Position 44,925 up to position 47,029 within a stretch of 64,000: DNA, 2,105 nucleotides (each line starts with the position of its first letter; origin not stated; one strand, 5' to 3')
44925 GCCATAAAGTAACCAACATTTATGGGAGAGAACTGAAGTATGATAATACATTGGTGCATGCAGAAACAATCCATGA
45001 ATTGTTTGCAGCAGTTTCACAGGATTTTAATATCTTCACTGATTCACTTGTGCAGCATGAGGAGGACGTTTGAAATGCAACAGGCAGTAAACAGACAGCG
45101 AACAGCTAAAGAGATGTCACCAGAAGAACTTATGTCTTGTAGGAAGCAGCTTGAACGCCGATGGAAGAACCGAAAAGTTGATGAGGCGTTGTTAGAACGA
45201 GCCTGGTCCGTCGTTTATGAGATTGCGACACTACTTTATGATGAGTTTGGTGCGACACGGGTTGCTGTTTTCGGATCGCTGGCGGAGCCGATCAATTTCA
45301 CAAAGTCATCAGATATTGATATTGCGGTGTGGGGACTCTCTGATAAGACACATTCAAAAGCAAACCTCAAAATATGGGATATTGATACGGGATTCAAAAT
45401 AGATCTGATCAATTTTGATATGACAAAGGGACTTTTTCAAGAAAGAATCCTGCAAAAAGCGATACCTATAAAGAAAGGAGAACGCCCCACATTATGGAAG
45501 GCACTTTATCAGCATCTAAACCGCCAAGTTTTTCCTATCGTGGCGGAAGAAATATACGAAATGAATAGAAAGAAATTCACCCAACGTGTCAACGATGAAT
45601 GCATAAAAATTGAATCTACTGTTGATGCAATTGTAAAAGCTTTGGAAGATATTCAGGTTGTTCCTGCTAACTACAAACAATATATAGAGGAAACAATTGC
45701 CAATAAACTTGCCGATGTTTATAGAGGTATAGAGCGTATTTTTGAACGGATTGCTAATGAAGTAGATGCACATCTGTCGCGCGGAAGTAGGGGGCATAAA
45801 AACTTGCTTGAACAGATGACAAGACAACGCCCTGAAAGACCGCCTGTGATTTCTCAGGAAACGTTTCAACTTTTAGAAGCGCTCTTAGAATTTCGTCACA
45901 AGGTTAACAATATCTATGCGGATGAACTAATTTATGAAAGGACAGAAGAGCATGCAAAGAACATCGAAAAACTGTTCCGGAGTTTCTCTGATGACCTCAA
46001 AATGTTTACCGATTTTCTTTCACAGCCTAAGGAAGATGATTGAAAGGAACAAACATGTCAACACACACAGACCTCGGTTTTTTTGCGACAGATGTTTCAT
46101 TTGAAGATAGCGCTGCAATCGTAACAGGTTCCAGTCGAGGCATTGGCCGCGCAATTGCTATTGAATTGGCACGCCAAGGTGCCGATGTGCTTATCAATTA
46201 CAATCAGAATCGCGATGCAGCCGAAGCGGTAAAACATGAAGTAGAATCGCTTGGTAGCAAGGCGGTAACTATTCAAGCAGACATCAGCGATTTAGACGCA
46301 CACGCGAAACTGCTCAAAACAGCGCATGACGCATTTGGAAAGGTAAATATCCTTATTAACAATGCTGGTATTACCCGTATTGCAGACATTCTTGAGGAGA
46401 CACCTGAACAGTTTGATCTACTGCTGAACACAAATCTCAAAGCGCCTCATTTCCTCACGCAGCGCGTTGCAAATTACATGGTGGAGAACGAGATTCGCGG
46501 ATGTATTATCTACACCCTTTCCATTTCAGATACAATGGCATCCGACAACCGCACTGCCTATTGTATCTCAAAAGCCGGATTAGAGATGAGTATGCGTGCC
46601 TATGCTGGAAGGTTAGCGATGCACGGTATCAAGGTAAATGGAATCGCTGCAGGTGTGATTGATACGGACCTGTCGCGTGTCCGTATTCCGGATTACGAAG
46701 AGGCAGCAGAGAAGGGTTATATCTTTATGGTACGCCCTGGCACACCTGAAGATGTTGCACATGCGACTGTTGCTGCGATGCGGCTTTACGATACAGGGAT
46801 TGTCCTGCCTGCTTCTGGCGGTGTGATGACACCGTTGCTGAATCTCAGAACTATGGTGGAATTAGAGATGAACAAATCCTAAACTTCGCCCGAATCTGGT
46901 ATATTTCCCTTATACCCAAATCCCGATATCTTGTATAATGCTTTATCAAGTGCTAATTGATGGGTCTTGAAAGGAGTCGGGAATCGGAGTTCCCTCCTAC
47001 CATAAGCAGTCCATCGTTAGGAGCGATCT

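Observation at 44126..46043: Tandem paralogous nucleotidyltransferase-HEPN fusion genes directly downstream of two orphan oligopeptide-ABC ATPases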

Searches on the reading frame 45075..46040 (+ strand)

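Call 3: search_protein_families(library=pfam, proteins=[window:45075-46040:+], max_evalue=1)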
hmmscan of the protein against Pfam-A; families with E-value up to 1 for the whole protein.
window:45075-46040:+ (322 aa): 8 families
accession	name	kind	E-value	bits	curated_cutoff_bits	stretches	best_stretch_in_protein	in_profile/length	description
PF20797.2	HepT-like_2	-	2.3e-25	89.3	27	1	208-314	2-109/110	HepT-like protein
PF18765.7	Polbeta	-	1.2e-07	32.2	26.9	1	51-132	4-87/93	Polymerase beta, Nucleotidyltransferase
PF22600.2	MTPAP-like_central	-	0.00062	20.3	27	1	24-85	3-63/139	Poly(A) RNA polymerase, mitochondrial-like, central palm domain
PF01909.29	NTP_transf_2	-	0.013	16.3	21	1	54-118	8-78/93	Nucleotidyltransferase domain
PF18824.6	LPD11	-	0.055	14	27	0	283-309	27-53/69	Large polyvalent protein-associated domain 11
PF08994.15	T4_Gp59_C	-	0.066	14.3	25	1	258-303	45-92/109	T4 gene Gp59 loader of gp41 DNA helicase C-term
PF00621.25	RhoGEF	-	0.11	13.2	27.6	0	156-206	44-94/180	RhoGEF domain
PF21607.2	FabD_helical_ins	-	0.55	10.9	27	0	145-180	12-47/80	[Acyl-carrier-protein] S-malonyltransferase, inserted helical domain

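Call 5: search_protein_families(library=ncbifam, proteins=[window:45075-46040:+], max_evalue=1)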
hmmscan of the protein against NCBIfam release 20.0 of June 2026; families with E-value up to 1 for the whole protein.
window:45075-46040:+ (322 aa): 1 family
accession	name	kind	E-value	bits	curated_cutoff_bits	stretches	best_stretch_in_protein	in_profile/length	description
NF047752.1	MntA_antitoxin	equivalog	1.2e-07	31.6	60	1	63-143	10-91/106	type VII toxin-antitoxin system MntA family adenylyltransferase antitoxin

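Call 6: search_protein_families(library=padloc, proteins=[window:45075-46040:+], max_evalue=1)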
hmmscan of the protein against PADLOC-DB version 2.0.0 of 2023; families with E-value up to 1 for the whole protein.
window:45075-46040:+ (322 aa): 9 families
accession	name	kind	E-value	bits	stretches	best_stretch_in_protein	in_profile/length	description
PDLC04904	PDC-S09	-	7.8e-07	27.3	1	54-134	19-100/104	-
PDLC04906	PDC-S09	-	4.4e-06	25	1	51-130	15-96/98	-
PDLC04902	PDC-S09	-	4.8e-05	21.6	1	54-131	15-94/97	-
PDLC04905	PDC-S09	-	5.5e-05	21.5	1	54-86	15-47/101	-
PDLC00597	ZorA1|ZorA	-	0.0011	15.8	1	164-252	550-637/683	MotA/ExbB/TolQ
PDLC04907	PDC-S09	-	0.0062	14.6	1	46-100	13-65/114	-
PDLC03841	LeoBC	-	0.0069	13.5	1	161-297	253-358/601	-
PDLC00648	ZorA3|ZorA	-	0.03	11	1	179-297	283-397/692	MotA/ExbB/TolQ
PDLC04903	PDC-S09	-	0.049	11.9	1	61-86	27-51/108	-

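Call 62: search_protein_families(library=phrogs, proteins=[window:45075-46040:+], max_evalue=0.01)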
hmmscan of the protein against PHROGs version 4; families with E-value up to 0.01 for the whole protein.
window:45075-46040:+ (322 aa): 0 families

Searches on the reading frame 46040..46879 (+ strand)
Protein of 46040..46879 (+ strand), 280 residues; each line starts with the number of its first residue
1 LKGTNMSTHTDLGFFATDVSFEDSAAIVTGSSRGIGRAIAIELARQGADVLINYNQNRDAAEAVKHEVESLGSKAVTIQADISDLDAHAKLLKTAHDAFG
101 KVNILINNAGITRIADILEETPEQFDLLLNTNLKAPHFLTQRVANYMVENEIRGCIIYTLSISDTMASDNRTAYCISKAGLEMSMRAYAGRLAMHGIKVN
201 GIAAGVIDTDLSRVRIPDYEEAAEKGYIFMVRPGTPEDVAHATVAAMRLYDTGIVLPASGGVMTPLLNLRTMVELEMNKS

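Call 3: search_protein_families(library=pfam, proteins=[window:46040-46879:+], max_evalue=1)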
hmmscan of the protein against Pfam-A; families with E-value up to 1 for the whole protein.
window:46040-46879:+ (280 aa): 8 families
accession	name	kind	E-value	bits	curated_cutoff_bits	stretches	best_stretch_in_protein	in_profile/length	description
PF00106.31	adh_short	-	2.4e-47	161.4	26.6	1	25-214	2-189/195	short chain dehydrogenase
PF13561.12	adh_short_C2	-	2e-45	155.6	27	1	32-245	5-215/236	Enoyl-(Acyl carrier protein) reductase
PF08659.16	KR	-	4.9e-13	49.8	22.6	1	26-182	3-157/180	KR domain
PF01370.27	Epimerase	-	0.0016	18.3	20.9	1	27-94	2-62/240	NAD dependent epimerase/dehydratase family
PF02882.25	THF_DHG_CYH_C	-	0.017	14.9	27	1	17-65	30-78/160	Tetrahydrofolate dehydrogenase/cyclohydrolase, NAD(P)-binding domain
PF23441.1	SDR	-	0.083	12.7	27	1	131-218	121-205/258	SDR-like rossmann domain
PF19810.5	HFX_2341_N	-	0.096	13.6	30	1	55-117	37-99/120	HFX_2341-like, N-terminal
PF08643.16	DUF1776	-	0.17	11.7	25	1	35-208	16-200/294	Fungal family of unknown function (DUF1776)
